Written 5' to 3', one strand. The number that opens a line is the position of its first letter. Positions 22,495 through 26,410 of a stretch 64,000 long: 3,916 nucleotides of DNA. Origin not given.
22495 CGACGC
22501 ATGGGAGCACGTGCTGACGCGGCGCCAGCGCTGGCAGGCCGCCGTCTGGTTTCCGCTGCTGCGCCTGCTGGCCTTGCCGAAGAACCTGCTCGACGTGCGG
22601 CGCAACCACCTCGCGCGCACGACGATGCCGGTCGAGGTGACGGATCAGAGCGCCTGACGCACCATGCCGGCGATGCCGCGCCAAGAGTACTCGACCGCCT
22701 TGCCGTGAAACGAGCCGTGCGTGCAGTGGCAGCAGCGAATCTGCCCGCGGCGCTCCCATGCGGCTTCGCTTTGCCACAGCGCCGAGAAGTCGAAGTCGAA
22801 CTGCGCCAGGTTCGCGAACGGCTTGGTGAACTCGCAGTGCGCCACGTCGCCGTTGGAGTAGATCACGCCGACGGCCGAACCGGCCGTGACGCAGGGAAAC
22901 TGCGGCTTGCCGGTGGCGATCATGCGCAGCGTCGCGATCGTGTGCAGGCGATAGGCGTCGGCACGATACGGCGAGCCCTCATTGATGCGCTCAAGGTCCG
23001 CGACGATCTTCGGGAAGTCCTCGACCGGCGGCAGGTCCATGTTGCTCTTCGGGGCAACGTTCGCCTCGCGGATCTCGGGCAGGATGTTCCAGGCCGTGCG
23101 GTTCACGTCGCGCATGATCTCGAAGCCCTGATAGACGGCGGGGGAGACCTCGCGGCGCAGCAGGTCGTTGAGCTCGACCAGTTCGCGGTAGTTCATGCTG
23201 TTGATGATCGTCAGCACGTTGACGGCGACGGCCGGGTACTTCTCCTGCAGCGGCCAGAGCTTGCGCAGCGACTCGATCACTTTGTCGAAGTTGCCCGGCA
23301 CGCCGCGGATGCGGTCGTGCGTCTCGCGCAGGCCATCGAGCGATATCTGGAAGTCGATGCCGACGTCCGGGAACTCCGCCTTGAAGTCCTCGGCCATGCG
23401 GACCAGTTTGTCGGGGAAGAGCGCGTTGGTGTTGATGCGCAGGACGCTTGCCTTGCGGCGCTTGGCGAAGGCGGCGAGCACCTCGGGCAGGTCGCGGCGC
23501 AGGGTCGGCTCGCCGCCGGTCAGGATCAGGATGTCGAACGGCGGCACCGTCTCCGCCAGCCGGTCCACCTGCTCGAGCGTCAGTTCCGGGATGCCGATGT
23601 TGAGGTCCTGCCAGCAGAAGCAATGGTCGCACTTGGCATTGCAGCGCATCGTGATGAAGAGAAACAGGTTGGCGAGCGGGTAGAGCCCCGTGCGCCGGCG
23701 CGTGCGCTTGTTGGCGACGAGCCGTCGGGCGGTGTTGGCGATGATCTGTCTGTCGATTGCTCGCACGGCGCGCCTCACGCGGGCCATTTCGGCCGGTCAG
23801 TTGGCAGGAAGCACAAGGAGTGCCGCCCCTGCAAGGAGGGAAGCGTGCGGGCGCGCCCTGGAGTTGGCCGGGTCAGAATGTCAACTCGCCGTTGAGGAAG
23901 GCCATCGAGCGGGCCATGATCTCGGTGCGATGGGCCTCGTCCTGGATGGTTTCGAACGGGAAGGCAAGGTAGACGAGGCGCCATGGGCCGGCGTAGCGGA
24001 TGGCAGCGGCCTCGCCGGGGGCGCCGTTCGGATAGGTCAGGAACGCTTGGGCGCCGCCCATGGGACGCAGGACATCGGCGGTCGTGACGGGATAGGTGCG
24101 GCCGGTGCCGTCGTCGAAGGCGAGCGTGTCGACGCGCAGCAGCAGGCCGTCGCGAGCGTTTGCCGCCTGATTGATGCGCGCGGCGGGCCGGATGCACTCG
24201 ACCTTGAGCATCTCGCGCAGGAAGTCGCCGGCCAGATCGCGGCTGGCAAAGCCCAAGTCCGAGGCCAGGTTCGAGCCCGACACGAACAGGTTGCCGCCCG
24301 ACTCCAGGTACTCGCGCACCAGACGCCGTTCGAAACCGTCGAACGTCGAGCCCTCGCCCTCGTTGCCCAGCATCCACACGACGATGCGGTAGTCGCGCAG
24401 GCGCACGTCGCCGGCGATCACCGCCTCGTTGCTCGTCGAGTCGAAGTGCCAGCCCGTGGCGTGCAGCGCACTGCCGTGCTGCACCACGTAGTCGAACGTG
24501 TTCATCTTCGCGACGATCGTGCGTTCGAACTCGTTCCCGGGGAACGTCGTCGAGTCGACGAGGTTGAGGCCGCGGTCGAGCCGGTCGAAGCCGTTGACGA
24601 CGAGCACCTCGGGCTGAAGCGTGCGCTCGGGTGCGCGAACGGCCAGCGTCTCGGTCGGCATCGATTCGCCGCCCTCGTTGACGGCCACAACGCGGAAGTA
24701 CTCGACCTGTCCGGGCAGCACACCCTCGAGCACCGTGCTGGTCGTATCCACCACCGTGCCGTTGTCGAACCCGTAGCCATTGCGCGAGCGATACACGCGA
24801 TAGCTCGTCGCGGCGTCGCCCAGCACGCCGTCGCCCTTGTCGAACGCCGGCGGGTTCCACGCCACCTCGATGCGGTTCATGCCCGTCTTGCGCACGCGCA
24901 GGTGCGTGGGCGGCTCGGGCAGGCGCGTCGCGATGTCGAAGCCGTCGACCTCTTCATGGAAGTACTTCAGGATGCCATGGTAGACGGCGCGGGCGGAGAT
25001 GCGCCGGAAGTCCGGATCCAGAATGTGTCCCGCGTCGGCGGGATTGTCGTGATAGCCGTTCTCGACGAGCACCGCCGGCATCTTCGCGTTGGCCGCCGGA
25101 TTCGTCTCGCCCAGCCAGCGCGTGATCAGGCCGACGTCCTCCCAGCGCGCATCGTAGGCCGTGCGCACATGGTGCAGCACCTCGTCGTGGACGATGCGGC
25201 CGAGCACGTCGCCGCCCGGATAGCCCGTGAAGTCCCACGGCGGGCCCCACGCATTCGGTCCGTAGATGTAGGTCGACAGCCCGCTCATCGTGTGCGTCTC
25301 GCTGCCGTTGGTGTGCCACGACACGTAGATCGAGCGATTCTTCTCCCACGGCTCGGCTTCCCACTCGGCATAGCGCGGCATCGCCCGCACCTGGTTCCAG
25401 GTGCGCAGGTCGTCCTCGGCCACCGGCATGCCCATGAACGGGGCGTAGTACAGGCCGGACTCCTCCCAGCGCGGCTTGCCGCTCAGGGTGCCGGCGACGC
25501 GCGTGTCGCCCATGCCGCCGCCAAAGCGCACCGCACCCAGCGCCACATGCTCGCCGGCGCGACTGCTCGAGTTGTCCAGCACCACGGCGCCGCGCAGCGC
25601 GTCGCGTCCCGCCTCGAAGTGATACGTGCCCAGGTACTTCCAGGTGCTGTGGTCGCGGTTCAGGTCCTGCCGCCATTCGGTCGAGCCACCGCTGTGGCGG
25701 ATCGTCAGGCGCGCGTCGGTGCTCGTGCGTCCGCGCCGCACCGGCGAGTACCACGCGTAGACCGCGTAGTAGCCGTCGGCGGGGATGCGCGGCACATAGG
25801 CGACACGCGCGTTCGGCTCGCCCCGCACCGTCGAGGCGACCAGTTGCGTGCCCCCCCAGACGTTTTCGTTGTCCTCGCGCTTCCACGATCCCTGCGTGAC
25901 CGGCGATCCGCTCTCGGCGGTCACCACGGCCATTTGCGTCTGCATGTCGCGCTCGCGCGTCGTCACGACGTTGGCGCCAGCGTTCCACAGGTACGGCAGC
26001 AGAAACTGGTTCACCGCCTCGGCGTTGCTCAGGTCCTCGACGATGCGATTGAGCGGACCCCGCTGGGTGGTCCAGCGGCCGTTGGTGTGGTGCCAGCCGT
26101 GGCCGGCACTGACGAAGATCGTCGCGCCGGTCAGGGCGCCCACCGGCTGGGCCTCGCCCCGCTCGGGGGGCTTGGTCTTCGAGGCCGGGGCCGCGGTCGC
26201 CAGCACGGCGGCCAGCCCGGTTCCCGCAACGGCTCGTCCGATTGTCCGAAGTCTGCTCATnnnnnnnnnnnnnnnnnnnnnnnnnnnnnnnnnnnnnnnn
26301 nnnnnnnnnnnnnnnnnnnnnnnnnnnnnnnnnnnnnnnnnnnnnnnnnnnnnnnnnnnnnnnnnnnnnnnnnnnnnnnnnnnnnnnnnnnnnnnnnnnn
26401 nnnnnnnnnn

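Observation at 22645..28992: Minus-strand operon: lipoprotein, two ~795-aa amidase/golvesin-like/FN3 exoproteins and a radical SAM/SPASM enzyme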

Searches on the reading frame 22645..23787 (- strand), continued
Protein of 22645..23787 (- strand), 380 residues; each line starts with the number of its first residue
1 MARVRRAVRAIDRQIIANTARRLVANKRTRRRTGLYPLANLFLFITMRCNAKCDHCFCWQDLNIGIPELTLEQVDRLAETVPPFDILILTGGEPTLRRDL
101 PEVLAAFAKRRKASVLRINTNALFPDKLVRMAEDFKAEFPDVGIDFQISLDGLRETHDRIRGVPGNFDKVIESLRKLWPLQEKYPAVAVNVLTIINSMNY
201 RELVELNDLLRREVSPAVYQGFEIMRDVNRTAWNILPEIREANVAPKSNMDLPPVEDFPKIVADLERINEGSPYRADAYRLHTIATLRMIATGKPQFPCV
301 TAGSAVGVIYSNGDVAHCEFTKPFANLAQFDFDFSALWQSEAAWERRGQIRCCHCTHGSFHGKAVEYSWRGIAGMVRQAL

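Call 11: find_encoding_contigs(protein=P0102, flank=10000, max_places=2)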
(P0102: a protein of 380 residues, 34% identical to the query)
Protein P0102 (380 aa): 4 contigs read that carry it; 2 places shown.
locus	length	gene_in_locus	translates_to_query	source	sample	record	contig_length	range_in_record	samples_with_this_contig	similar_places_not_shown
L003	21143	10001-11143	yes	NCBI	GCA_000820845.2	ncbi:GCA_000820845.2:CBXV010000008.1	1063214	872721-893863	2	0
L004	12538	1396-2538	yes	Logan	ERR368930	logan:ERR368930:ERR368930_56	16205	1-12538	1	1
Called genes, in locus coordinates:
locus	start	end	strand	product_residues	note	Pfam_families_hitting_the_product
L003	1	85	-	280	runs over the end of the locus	PF03301:Trp_dioxygenase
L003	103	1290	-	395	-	PF00266:Aminotran_5, PF22580:KYNU_C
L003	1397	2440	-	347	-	PF02771:Acyl-CoA_dh_N (weak)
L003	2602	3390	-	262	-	PF00378:ECH_1, PF16113:ECH_2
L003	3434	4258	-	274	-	PF00378:ECH_1, PF16113:ECH_2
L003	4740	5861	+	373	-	PF14520:HHH_5 (weak), PF02481:DNA_processg_A, PF18306:LDcluster4 (weak), PF17782:WHD_DprA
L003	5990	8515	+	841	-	PF01751:Toprim, PF01131:Topoisom_bac, PF13368:Toprim_C_rpt (faint), PF01396:Zn_ribbon_Top1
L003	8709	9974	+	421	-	PF13506:Glyco_transf_21, PF00535:Glycos_transf_2 (faint), PF13641:Glyco_tranf_2_3, PF13632:Glyco_trans_2_3 (faint)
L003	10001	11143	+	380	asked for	PF04055:Radical_SAM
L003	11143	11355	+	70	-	PF09527:ATPase_gene1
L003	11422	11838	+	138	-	PF03899:ATP-synt_I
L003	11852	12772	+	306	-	PF00119:ATP-synt_A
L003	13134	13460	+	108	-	PF00137:ATP-synt_C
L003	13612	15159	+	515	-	PF00069:Pkinase, PF03109:ABC1 (faint), PF07714:PK_Tyr_Ser-Thr, PF01636:APH (faint)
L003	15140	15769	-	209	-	PF00265:TK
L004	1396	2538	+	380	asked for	PF04055:Radical_SAM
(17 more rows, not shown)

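Call 14: find_related_loci(query=A1, collection=genome_contigs, flank=10000)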
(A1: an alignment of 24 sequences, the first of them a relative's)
Query A1 (380 aa) in genome_contigs; peptide patterns used: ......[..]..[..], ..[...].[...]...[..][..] (x = any residue, [..] = any of these).
600 stretches matched a pattern (row limit reached: there are more); 546 encode a relative of the query (tblastn E <= 1e-3); the best 80 are kept; 80 distinct loci.
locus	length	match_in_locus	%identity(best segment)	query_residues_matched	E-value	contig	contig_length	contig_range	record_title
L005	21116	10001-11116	81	8-380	0e+0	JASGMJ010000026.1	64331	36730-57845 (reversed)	MAG: Candidatus Sumerlaeota bacterium isolate DJKA124_ANT21_bin.23 scaffold_100, whole genome shotgun sequence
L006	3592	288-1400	66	9-380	5e-180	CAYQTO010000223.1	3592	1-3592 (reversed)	MAG TPA_asm: uncultured Candidatus Sumerlaeota bacterium isolate SRP141376_co5_408 genome assembly, contig: NODE_58175_l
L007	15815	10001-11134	59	2-380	5e-156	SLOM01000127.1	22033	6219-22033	MAG: Candidatus Sumerlaeota bacterium isolate CSSed165cm_452 CSSed16-5cm-5257, whole genome shotgun sequence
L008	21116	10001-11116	58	8-380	1e-154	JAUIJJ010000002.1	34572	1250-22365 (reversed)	MAG: bacterium isolate Co_bin.308 NODE_7716_length_34572_cov_0.876325, whole genome shotgun sequence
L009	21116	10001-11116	57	8-379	1e-145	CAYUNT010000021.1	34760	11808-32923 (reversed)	MAG TPA_asm: uncultured Candidatus Sumerlaeota bacterium isolate SRP167436_co1_195 genome assembly, contig: NODE_1700_le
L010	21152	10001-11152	38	2-375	1e-69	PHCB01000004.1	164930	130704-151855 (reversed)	MAG: candidate division BRC1 bacterium HGW-BRC1-1 bjp_ig2102_scaffold_78, whole genome shotgun sequence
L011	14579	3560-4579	37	16-358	3e-66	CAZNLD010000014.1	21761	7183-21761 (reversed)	MAG TPA_asm: Candidatus Undinarchaeota archaeon isolate SRP141376_co1_318 genome assembly, contig: NODE_5190_length_2176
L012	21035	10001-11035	37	28-378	7e-66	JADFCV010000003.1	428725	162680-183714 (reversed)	MAG: Candidatus Sumerlaeota bacterium isolate QZM1.54 NODE_3_length_428725_cov_4.644046, whole genome shotgun sequence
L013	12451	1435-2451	34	16-358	1e-65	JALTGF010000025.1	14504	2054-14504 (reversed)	MAG: archaeon isolate S016_maxbin2_scaf2bin.121 S016_NODE_1268_length_14504_cov_15.193782, whole genome shotgun sequence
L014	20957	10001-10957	38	41-360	1e-63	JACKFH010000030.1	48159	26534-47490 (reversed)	MAG: Candidatus Omnitrophota bacterium isolate HK-STAS-OLB16-2 HK-STAS-OLB16-2_30, whole genome shotgun sequence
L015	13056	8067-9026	34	40-357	5e-57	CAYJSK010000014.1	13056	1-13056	MAG TPA_asm: Candidatus Woesearchaeota archaeon isolate ERP125453_co1_324 genome assembly, contig: NODE_5210_length_1305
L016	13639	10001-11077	35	16-372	4e-56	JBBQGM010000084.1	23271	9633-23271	MAG: Pyrinomonadales bacterium isolate Co_metawrap_963 Cmw_963_k141_20382808_length_23271_cov_13.9491, whole genome shot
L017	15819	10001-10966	36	42-360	2e-55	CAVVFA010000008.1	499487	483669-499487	MAG: uncultured Chloroflexia bacterium isolate MFD04716.bin.2.33 genome assembly, contig: contig_14856, whole genome sho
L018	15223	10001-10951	35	41-357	2e-55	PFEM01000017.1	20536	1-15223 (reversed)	MAG: Candidatus Shapirobacteria bacterium CG10_big_fil_rev_8_21_14_0_10_48_15 CG10_8_21_14_0.10_scaffold_8460_c, whole g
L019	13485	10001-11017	35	38-372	6e-55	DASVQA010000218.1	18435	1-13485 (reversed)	MAG TPA_asm: Pyrinomonadaceae bacterium isolate SMAG_U3194 k141_625689, whole genome shotgun sequence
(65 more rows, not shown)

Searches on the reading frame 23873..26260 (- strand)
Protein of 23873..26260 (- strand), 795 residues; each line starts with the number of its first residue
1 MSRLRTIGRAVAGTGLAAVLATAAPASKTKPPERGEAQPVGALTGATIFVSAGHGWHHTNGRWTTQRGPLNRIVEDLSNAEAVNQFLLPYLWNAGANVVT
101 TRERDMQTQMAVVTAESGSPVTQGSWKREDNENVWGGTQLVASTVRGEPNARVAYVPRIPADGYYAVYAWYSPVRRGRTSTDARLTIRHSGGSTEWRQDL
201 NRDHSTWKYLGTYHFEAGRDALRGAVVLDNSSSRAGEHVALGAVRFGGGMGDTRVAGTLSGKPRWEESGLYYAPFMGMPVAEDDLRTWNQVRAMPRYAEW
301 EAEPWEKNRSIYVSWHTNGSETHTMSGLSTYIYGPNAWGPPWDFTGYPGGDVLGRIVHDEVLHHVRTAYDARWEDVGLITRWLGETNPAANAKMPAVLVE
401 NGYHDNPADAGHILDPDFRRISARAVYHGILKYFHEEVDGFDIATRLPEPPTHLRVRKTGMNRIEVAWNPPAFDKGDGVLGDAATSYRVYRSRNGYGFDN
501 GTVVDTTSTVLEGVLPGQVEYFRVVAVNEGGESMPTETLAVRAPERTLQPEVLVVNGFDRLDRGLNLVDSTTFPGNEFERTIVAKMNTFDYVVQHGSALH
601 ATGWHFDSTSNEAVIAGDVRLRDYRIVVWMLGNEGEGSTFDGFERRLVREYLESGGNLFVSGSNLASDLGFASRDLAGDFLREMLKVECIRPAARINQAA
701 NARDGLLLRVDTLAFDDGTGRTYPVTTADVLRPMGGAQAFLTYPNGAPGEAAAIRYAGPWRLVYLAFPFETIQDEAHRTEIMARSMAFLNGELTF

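Call 4: search_protein_families(library=pfam, proteins=[window:23873-26260:-], max_evalue=0.1)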
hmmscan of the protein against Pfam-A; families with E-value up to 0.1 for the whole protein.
window:23873-26260:- (795 aa): 4 families
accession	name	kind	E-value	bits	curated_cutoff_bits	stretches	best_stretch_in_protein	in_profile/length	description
PF25275.1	Golvesin_C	-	4.2e-15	56.4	31.6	1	115-246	5-130/132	Golvesin C-terminal domain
PF01520.23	Amidase_3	-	1.8e-10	41.6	27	1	308-431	67-173/174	N-acetylmuramoyl-L-alanine amidase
PF00041.27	fn3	-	1e-06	29.3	25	1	450-540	2-82/84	Fibronectin type III domain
PF25523.1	Ig_RIMBP2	-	0.0028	18.1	27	1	447-491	2-47/105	RIMBP2-like, immunoglobulin-like domain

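Call 5: search_protein_families(library=ncbifam, proteins=[window:23873-26260:-], max_evalue=0.1)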
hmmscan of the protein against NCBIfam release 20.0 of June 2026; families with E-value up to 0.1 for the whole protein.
window:23873-26260:- (795 aa): 3 families
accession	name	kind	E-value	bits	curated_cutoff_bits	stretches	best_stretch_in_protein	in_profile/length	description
TIGR02883.1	spore_cwlD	equivalog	1.1e-06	28.9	221.55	1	390-433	146-189/189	N-acetylmuramoyl-L-alanine amidase CwlD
NF038140.1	amidase_Rv3717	exception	0.00091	18.7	335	1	392-435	189-232/233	Rv3717 family N-acetylmuramoyl-L-alanine amidase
NF007652.1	PRK10319.1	equivalog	0.011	15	400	1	393-436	237-280/291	N-acetylmuramoyl-L-alanine amidase AmiA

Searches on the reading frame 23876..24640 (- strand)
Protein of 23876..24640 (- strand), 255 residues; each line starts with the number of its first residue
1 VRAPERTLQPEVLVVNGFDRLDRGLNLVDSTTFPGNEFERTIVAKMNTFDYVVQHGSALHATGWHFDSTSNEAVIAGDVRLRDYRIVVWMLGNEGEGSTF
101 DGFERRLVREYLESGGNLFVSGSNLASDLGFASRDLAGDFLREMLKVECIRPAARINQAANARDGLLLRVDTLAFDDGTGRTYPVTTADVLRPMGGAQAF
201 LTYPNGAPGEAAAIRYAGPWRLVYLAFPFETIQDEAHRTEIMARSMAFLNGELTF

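Call 49: search_protein_families(library=pfam, proteins=[window:23876-24640:-], max_evalue=1)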
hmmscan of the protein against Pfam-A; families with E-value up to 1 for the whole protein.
window:23876-24640:- (255 aa): 1 family
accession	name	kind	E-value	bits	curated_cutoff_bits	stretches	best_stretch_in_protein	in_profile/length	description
PF06283.17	ThuA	-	0.013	16.2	33.4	1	60-121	28-85/209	Trehalose utilisation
